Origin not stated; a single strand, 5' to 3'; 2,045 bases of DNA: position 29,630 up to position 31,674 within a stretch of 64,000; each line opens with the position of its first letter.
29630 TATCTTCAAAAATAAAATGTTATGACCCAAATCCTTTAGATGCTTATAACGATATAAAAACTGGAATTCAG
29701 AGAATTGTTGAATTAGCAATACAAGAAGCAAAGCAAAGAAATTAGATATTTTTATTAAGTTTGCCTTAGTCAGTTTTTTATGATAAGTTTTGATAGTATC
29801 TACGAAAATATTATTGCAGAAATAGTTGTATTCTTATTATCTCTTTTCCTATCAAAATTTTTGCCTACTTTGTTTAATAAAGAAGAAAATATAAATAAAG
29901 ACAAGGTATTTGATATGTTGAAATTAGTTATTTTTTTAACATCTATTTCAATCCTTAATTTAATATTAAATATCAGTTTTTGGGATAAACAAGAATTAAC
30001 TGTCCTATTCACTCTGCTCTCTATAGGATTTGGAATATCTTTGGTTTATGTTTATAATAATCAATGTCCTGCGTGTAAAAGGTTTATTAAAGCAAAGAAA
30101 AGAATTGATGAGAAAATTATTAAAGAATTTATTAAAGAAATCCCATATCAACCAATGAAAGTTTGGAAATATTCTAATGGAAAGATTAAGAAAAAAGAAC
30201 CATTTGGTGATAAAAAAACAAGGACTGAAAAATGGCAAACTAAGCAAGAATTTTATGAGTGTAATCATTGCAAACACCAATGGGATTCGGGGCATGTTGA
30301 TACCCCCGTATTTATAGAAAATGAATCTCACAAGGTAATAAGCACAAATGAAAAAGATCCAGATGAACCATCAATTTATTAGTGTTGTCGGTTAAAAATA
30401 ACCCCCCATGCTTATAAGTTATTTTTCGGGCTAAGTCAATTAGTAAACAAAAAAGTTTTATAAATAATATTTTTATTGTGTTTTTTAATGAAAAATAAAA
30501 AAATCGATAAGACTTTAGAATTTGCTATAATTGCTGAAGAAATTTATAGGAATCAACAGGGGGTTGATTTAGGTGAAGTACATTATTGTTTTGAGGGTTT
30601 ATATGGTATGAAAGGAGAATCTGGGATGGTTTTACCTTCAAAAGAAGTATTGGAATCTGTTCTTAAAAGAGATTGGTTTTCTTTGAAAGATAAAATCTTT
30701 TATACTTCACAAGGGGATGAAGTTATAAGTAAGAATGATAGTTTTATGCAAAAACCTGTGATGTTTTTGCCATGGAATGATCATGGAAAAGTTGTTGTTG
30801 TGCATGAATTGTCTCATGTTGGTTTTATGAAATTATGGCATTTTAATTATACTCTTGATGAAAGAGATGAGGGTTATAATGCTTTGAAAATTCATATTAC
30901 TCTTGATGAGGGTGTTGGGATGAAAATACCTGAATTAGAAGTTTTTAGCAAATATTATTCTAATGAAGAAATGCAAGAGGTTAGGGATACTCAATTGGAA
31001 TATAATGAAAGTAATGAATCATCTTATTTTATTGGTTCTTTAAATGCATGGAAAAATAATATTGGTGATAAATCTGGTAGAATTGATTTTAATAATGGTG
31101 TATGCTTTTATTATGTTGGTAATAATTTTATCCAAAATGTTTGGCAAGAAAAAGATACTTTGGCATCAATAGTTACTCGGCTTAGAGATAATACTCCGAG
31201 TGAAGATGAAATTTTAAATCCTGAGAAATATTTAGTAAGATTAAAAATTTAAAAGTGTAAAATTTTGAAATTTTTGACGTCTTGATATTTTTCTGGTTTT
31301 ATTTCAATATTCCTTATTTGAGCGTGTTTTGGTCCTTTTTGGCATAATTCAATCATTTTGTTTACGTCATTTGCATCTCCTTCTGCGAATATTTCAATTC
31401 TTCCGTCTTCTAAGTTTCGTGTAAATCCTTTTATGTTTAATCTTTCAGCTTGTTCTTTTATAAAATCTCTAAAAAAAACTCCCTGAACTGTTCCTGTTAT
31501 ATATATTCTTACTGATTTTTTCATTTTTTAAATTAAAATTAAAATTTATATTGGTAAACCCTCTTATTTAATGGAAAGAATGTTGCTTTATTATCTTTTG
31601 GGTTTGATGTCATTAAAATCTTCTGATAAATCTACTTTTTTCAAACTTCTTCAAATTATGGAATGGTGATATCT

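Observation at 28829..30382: Translationally coupled cassette of a 3-TM protein, a TIR-like (DUF1863-type) protein and a TM/zinc-ribbon protein: candidate compact, undescribed TIR-based immune module in an archaeon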

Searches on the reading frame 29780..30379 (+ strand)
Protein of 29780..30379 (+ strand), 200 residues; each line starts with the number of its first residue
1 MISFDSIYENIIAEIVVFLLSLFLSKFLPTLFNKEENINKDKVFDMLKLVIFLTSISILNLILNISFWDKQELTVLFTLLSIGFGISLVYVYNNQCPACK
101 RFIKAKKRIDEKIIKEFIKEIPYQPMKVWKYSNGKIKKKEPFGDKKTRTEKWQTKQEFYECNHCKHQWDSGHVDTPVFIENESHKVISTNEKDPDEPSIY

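Call 3: search_protein_families(library=pfam, proteins=[window:29780-30379:+], max_evalue=1)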
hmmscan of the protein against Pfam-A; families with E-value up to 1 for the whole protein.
window:29780-30379:+ (200 aa): 8 families
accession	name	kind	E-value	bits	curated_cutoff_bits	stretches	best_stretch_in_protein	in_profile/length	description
PF13695.12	Zn_ribbon_3CxxC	-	0.00096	20.1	23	1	159-175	6-22/100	Zinc-binding domain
PF16212.11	PhoLip_ATPase_C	-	0.0071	16.6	28.3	1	26-102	130-206/251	Phospholipid-translocating P-type ATPase C-terminal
PF07975.18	C1_4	-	0.033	14.9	28.9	1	144-185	11-49/55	TFIIH C1-like domain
PF13098.12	Thioredoxin_2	-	0.076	13.8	27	1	88-145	9-70/104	Thioredoxin-like domain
PF11877.13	DUF3397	-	0.14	12.8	25.9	1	14-108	4-94/112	Protein of unknown function (DUF3397)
PF23455.1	DUF7129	-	0.14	12.4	30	1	153-170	6-23/45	Domain of unknown function (DUF7129)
PF23145.1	Zf_2nd_IFT121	-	0.14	12.3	25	0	155-168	13-26/45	IFT121, second zinc finger domain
PF13248.11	Zn_ribbon_3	-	0.3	11.1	27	0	94-103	3-12/26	zinc-ribbon domain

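Call 4: search_protein_families(library=padloc, proteins=[window:29780-30379:+], max_evalue=1)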
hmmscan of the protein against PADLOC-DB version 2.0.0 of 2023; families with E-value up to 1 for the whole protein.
window:29780-30379:+ (200 aa): 0 families

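Call 7: search_protein_families(library=ncbifam, proteins=[window:29780-30379:+], max_evalue=1)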
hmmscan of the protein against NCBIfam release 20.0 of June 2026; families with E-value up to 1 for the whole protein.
window:29780-30379:+ (200 aa): 2 families
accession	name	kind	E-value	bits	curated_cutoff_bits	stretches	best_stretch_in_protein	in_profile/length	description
NF005247.0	PRK06758.1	equivalog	0.11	12.7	233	1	8-67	29-89/128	hypothetical protein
TIGR01384.1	TFS_arch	equivalog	0.22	12.2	64.75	1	104-169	39-98/101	transcription factor S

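Call 61: find_related_loci(query=window:29780-30379:+, collection=metagenome_contigs, flank=4000)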
Query window:29780-30379:+ (200 aa) in metagenome_contigs; peptide patterns used: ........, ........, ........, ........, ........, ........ (x = any residue, [..] = any of these).
73 stretches matched a pattern; 1 encode a relative of the query (tblastn E <= 1e-3); 1 distinct loci.
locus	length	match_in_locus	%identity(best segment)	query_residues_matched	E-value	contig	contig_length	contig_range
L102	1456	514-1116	72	1-200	3e-107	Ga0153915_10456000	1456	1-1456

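Call 77: search_protein_families(library=phrogs, proteins=[window:29780-30379:+], max_evalue=0.1)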
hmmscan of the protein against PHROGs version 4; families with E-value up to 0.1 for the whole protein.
window:29780-30379:+ (200 aa): 1 family
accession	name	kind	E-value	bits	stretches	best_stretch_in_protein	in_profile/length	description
phrog_20354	-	DNA, RNA and nucleotide metabolism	0.058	14.8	1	90-169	46-128/142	DNA topoisomerase II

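Call 78: search_protein_representatives(protein=window:29780-30379:+)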
Query: 200 residues. Proteins with E-value up to 0.001 (for the whole library): 26; up to 1e-10: 14; up to 1e-30: 2. The best 26 are listed.
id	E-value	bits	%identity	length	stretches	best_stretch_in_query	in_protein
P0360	7.8e-56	205.4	47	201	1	1-196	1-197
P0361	5.4e-40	153.7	46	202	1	1-195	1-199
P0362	3.0e-29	118.6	49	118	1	86-196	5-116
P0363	1.1e-28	116.8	54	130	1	1-121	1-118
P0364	8.1e-26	107.4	56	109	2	59-151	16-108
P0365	1.4e-16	77.3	54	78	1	131-200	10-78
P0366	1.0e-15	74.5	30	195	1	4-170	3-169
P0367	2.4e-14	70.0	49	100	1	1-93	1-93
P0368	1.3e-13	67.6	30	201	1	7-196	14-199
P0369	2.7e-12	63.3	29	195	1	5-200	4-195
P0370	7.6e-12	61.8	48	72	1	131-195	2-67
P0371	2.3e-11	60.2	28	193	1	19-174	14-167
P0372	2.6e-11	60.1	30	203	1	3-173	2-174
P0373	4.3e-11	59.4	30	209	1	5-170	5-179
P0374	1.8e-10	57.4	28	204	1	9-171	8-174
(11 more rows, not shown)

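Call 88: predict_structure(protein=window:29780-30379:+)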
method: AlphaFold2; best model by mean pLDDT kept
length: 200 residues; sequences in the alignment: 1
mean_pLDDT: 51.7   pTM: 0.26
mean pLDDT of the five models: 51.7, 51.5, 49.9, 48.6, 47.7
residues with pLDDT >= 90: 0; 70-90: 35; 50-70: 64; < 50: 101
segments of 3 or more residues with pLDDT < 50: 88-95, 103-157, 169-200
pLDDT, mean of each block of 10 residues (from residue 1): 62 76 69 58 71 72 62 62 54 47 44 42 42 42 38 44 51 33 30 35
secondary structure, 60 per line:
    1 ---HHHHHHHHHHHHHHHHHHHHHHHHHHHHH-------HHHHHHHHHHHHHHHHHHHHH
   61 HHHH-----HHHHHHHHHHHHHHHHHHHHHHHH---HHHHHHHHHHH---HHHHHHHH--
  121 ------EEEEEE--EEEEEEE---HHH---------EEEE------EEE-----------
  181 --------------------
elements in order: H4-32 H40-64 H70-93 H97-107 H111-118 E127-132 E135-141 E157-160 E167-169

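Call 89: search_protein_families(library=pfam, alignment_id=A4, max_evalue=0.01)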
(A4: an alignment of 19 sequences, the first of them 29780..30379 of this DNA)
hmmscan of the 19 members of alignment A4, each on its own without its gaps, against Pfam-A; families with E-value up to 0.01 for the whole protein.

A. member 1, window:29780-30379:+ (200 aa): 2 families
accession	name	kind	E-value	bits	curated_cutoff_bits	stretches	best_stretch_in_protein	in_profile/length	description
PF13695.12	Zn_ribbon_3CxxC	-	0.00096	20.1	23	0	159-175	6-22/100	Zinc-binding domain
PF16212.11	PhoLip_ATPase_C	-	0.0071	16.6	28.3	1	26-102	130-206/251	Phospholipid-translocating P-type ATPase C-terminal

B. families by the number of members that match (of 19 scanned): 18 families
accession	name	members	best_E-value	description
PF13695.12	Zn_ribbon_3CxxC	5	0.00029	Zinc-binding domain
PF01844.29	HNH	3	9.3e-10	HNH endonuclease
PF16212.11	PhoLip_ATPase_C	3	0.0003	Phospholipid-translocating P-type ATPase C-terminal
PF14279.12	HNH_5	2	1.4e-11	HNH endonuclease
PF13391.12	HNH_2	2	3.2e-05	HNH endonuclease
PF14570.12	zf-RING_4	2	0.0027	RING/Ubox like zinc-binding domain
PF02687.27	FtsX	2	0.0058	FtsX-like permease C-terminal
PF04423.19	Rad50_zn_hook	1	0.0001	Rad50 zinc hook motif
PF01027.25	Bax1-I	1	0.00033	Inhibitor of apoptosis-promoting Bax1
PF01384.25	PHO4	1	0.0016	Phosphate transporter family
PF17032.10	Zn_ribbon_15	1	0.0025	zinc-ribbon family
PF08274.17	Zn_Ribbon_YjdM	1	0.0032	PhnA Zinc-Ribbon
PF04194.18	PDCD2_C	1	0.0055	Programmed cell death protein 2, C-terminal putative domain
PF23014.3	PH_Tiam1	1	0.0063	Tiam1 second PH domain-like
PF02074.21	Peptidase_M32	1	0.007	Carboxypeptidase Taq (M32) metallopeptidase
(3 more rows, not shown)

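Call 90: search_solved_structures(query=A4, max_evalue=1)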
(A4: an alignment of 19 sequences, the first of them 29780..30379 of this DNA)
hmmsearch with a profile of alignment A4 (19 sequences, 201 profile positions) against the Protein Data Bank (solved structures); distinct sequences matched with E-value up to 1: 7.
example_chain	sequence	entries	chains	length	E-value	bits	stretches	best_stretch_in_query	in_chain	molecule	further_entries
2i13_A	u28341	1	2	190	0.011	18.5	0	97-183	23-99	Aart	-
1mey_C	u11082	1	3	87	0.077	15.7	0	97-124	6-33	CONSENSUS ZINC FINGER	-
2dmi_A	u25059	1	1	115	0.13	14.9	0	153-196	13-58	Teashirt homolog 3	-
5gox_A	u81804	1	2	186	0.29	13.8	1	72-128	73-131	DNA repair protein RAD50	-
7y3m_B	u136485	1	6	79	0.41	13.3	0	91-107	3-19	Sal-like protein 4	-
5fj8_I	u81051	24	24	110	0.98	12.1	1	157-171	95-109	DNA-DIRECTED RNA POLYMERASE III SUBUNIT RPC10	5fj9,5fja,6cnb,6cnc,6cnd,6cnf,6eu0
1zaa_C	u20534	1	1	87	0.98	12.1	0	144-174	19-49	PROTEIN (ZIF268)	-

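Call 98: find_encoding_contigs(protein=window:29780-30379:+, flank=3000, max_places=4)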
Protein window:29780-30379:+ (200 aa): 24 contigs read that carry it; 3 places shown.
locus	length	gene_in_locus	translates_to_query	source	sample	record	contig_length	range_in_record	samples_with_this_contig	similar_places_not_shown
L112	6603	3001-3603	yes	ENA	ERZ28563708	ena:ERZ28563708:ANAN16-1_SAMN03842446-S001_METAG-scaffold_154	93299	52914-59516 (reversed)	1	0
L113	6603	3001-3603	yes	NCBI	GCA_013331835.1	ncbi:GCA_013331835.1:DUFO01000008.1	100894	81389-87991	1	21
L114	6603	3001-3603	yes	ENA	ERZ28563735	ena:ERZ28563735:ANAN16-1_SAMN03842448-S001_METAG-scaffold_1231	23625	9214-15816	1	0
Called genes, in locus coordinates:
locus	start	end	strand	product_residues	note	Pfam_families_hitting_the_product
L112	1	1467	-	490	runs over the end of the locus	PF01336:tRNA_anti-codon, PF00152:tRNA-synt_2, PF01409:tRNA-synt_2d (weak)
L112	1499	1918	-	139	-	PF00075:RNase_H, PF13456:RVT_3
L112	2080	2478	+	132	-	-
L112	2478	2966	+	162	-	PF08937:ThsB_TIR, PF13676:TIR_2 (weak)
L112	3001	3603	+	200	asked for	-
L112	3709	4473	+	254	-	-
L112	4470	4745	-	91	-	PF00708:Acylphosphatase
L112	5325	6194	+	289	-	PF00491:Arginase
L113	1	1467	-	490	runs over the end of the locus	PF01336:tRNA_anti-codon, PF00152:tRNA-synt_2, PF01409:tRNA-synt_2d (weak)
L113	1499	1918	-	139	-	PF00075:RNase_H, PF13456:RVT_3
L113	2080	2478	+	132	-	-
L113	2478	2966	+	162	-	PF08937:ThsB_TIR, PF13676:TIR_2 (weak)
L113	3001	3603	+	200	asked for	-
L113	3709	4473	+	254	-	-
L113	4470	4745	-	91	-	PF00708:Acylphosphatase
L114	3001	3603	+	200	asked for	-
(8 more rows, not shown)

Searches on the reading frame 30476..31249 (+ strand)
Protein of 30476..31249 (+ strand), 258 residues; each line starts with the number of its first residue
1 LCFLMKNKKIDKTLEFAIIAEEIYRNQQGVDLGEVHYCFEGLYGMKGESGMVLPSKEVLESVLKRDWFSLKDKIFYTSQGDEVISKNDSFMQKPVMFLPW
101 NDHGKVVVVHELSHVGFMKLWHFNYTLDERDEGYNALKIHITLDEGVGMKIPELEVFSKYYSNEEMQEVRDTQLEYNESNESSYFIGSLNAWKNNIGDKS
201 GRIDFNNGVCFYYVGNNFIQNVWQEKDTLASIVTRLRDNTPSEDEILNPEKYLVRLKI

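Call 3: search_protein_families(library=pfam, proteins=[window:30476-31249:+], max_evalue=1)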
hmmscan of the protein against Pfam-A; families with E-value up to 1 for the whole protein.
window:30476-31249:+ (258 aa): 0 families

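Call 4: search_protein_families(library=padloc, proteins=[window:30476-31249:+], max_evalue=1)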
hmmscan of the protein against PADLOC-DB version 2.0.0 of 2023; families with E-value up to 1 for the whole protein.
window:30476-31249:+ (258 aa): 0 families

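Call 7: search_protein_families(library=ncbifam, proteins=[window:30476-31249:+], max_evalue=1)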
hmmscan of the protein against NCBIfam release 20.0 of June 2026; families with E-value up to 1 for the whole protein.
window:30476-31249:+ (258 aa): 1 family
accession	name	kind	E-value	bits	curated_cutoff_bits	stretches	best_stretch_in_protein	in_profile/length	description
NF006991.0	PRK09456.1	equivalog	0.022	14.4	295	0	34-85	123-173/199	glucose-1-phosphatase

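Call 77: search_protein_families(library=phrogs, proteins=[window:30488-31249:+], max_evalue=0.1)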
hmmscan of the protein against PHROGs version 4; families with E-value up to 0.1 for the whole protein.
window:30488-31249:+ (254 aa): 0 families

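Call 96: search_solved_structures(query=window:30488-31249:+, max_evalue=1)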
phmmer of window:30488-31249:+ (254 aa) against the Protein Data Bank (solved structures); distinct sequences matched with E-value up to 1: 3.
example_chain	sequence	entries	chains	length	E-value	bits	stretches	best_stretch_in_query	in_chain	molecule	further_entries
6qj2_B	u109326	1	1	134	0.27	14.2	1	4-65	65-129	Condensin complex subunit 2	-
6qj4_E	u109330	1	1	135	0.28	14.1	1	4-65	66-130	Condensin complex subunit 2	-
6cqg_A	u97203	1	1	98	0.86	12.5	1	14-65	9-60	DNA-binding response regulator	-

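Call 97: find_related_loci(query=window:30488-31249:+, collection=viral_contigs, flank=3000)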
Query window:30488-31249:+ (254 aa) in viral_contigs; peptide patterns used: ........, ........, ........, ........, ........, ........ (x = any residue, [..] = any of these).
14 stretches matched a pattern, but none encodes a relative of the query by tblastn (E <= 1e-3).

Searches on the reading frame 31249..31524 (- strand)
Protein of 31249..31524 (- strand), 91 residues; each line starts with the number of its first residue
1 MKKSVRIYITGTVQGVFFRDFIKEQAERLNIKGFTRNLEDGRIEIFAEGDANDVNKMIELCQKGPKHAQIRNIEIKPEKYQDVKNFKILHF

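Call 3: search_protein_families(library=pfam, proteins=[window:31249-31524:-], max_evalue=1)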
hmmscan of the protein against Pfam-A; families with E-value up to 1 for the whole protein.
window:31249-31524:- (91 aa): 3 families
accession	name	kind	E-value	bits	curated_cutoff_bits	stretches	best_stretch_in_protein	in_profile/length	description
PF00708.24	Acylphosphatase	-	7.8e-26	90.6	22.5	1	6-88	2-85/85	Acylphosphatase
PF21050.3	ARMC9_ARM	-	0.044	14.3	27.3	1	3-38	65-100/120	LisH domain-containing protein ARMC9, ARM repeats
PF04940.18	BLUF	-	0.072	13.6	25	1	39-79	42-82/92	Sensors of blue-light using FAD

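Call 99: find_encoding_contigs(protein=window:31252-31524:-, flank=4000, max_places=6)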
Protein window:31252-31524:- (91 aa): 24 contigs read that carry it; 3 places shown.
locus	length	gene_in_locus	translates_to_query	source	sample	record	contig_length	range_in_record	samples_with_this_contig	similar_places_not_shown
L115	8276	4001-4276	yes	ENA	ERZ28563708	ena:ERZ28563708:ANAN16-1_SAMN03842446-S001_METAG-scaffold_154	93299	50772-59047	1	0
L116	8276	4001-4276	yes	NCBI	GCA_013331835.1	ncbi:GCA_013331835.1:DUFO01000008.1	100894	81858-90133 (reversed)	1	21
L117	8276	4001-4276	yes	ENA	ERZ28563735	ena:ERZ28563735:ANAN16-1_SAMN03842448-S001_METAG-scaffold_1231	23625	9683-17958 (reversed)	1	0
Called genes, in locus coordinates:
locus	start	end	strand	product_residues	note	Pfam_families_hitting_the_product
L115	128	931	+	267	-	-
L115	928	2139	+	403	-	-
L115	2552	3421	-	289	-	PF00491:Arginase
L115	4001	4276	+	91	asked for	PF00708:Acylphosphatase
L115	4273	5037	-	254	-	-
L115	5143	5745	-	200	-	-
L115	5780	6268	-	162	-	PF08937:ThsB_TIR, PF13676:TIR_2 (weak)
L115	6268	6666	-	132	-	-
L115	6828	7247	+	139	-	PF00075:RNase_H, PF13456:RVT_3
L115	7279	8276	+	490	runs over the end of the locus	PF01336:tRNA_anti-codon, PF00152:tRNA-synt_2, PF01409:tRNA-synt_2d (weak)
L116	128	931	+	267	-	-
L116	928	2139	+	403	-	-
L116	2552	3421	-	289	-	PF00491:Arginase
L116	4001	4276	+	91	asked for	PF00708:Acylphosphatase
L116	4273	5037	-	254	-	-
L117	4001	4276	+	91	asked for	PF00708:Acylphosphatase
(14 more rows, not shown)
